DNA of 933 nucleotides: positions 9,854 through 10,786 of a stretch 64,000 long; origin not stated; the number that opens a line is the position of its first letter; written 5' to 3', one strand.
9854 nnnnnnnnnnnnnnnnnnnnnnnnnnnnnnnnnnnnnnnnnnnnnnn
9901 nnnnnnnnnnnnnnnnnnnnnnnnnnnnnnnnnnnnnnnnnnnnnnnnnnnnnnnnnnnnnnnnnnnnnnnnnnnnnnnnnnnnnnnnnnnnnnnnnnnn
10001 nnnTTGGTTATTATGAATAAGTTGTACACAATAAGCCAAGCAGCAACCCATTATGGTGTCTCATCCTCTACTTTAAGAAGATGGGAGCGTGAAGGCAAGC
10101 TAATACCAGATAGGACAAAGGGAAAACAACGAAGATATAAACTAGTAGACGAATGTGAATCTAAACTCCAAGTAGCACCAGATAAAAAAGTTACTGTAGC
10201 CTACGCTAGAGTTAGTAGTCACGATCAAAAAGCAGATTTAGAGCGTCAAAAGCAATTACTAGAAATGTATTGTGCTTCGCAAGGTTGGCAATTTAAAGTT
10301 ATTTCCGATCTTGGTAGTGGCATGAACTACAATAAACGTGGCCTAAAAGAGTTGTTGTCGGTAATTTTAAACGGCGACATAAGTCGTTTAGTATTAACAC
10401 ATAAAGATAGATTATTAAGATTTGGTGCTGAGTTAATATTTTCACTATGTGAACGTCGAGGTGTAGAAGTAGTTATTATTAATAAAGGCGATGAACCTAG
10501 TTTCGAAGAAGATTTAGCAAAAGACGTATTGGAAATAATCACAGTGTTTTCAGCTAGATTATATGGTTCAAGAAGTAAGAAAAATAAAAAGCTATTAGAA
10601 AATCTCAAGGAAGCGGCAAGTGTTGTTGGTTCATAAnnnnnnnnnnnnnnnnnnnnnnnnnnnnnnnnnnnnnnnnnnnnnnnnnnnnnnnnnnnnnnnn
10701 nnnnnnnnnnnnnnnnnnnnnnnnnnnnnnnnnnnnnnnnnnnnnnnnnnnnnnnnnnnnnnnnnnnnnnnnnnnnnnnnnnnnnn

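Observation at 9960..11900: IS607-family TnpA/TnpB element just downstream of prpD; an omega-RNA is expected at its right end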

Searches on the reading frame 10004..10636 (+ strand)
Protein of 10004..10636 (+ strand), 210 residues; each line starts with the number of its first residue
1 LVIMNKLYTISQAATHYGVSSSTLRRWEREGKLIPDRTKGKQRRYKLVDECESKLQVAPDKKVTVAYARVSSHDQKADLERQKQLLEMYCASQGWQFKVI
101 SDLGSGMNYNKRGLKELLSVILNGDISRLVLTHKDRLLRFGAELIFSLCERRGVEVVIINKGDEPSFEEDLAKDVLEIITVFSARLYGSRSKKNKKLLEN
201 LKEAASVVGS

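Call 3: search_protein_families(library=pfam, proteins=[window:10004-10636:+], max_evalue=0.01)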
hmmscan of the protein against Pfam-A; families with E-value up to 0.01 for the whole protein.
window:10004-10636:+ (210 aa): 9 families
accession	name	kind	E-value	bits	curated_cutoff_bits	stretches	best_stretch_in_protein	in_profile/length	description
PF00239.26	Resolvase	-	4.2e-22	79.2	23.3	1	65-195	2-136/145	Resolvase, N terminal domain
PF00376.29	MerR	-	7.5e-12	45.3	28.2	1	9-45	1-38/38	MerR family regulatory protein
PF13411.12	MerR_1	-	1.5e-09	38.3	21.6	1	8-46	1-39/69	MerR HTH family regulatory protein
PF12728.13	HTH_17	-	4.3e-07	30.5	27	1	7-48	1-41/51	Helix-turn-helix domain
PF05225.22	HTH_psq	-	0.00027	21.1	20.4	1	5-27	14-36/45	helix-turn-helix, Psq domain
PF13518.12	HTH_28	-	0.00029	21.3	25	1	7-29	12-34/52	Helix-turn-helix domain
PF07825.17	Exc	-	0.00043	20.6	23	1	19-63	17-61/77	Excisionase-like protein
PF23125.1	Xre-MbcA-ParS_M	-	0.00087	19.4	27.8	1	14-42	8-36/51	Antitoxin Xre/MbcA/ParS-like, middle domain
PF13384.12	HTH_23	-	0.00089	19.4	24.6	1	8-27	18-37/50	Homeodomain-like domain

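Call 11: find_encoding_contigs(protein=window:10013-10636:+, flank=6000, max_places=10)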
Protein window:10013-10636:+ (207 aa): 1 contig read that carries it; 1 place shown.
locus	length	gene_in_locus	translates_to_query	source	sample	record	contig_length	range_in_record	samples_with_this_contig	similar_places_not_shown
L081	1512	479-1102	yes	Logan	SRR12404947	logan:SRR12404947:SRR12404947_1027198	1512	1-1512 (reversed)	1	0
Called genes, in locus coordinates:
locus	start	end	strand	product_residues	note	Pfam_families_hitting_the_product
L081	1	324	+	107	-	?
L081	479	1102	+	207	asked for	PF00376:MerR, PF12728:HTH_17 (weak), PF13411:MerR_1, PF00239:Resolvase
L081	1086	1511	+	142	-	?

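Call 41: search_solved_structures(query=window:10013-10636:+, max_evalue=0.001, show_alignments=2)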
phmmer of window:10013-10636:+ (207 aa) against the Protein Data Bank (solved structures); distinct sequences matched with E-value up to 0.001: 6.
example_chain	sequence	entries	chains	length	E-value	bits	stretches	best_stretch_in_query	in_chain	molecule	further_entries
3lhk_A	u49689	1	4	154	8.6e-32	113.4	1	62-201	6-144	putative DNA binding protein MJ0014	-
3lhf_A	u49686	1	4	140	1.1e-28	103.3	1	59-199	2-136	Serine Recombinase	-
3ilx_A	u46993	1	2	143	3.5e-27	98.4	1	61-196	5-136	First ORF in transposon ISC1904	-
6dgc_A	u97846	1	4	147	1.3e-26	96.5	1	62-200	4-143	ISC1926 TnpA C-terminal catalytic domain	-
6dgb_A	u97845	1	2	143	2.2e-19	73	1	62-194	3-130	IS607 family transposase IS1535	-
2mhc_A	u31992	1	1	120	0.00072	22.4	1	58-140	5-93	TnpX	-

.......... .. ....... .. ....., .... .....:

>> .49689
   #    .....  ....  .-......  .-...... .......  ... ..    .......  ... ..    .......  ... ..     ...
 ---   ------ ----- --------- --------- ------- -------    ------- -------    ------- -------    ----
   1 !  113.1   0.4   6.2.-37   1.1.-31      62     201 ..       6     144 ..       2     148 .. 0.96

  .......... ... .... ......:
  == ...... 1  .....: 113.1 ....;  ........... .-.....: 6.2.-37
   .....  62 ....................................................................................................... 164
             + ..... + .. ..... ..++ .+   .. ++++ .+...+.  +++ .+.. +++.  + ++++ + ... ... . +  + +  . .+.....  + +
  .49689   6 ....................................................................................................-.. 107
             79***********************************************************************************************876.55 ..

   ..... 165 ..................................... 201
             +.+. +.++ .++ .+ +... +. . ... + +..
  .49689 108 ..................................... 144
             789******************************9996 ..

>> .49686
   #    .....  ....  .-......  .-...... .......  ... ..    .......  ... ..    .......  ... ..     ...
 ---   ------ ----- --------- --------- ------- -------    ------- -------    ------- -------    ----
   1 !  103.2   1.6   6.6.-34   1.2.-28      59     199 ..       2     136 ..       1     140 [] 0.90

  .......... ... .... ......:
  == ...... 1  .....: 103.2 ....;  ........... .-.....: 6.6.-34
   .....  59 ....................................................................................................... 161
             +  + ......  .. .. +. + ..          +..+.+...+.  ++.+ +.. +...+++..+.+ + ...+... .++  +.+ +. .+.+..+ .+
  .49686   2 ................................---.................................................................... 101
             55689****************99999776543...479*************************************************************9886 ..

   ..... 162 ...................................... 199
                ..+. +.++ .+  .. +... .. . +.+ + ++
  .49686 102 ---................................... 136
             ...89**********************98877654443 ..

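Call 55: search_protein_families(library=ncbifam, proteins=[window:10013-10636:+], max_evalue=0.001)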
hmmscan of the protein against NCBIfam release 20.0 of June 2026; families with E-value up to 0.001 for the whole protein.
window:10013-10636:+ (207 aa): 8 families
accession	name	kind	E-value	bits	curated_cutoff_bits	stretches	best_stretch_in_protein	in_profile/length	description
NF033518.0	transpos_IS607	equivalog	3.1e-63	212.7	110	1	9-192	2-187/187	IS607 family transposase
NF041201.1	recomb_XisF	equivalog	2.9e-11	43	375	1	62-201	2-142/465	fdxN element excision recombinase XisF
NF049883.1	resolv_YneB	equivalog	2.3e-10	40.3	175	1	62-181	3-125/211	YneB family resolvase-like protein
NF047375.1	HeatShock_HspR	equivalog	1.8e-09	37.5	105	1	3-46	2-45/92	heat shock protein transcriptional repressor HspR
NF033787.1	HTH_BldC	subfamily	5.4e-06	26.2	77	1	4-43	2-41/49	BldC family transcriptional regulator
NF047344.1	SCCmet_CcrA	equivalog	0.00037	19.7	700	1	61-175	4-117/442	cassette chromosome recombinase CcrA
NF047377.1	heat_HspR_dupli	exception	0.00068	19.2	300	0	4-43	5-44/214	heat shock protein transcriptional repressor HspR, fused homodimer type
NF052513.1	TransRegCarH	equivalog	0.00069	19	400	1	4-44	6-47/274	HTH-type transcriptional repressor CarH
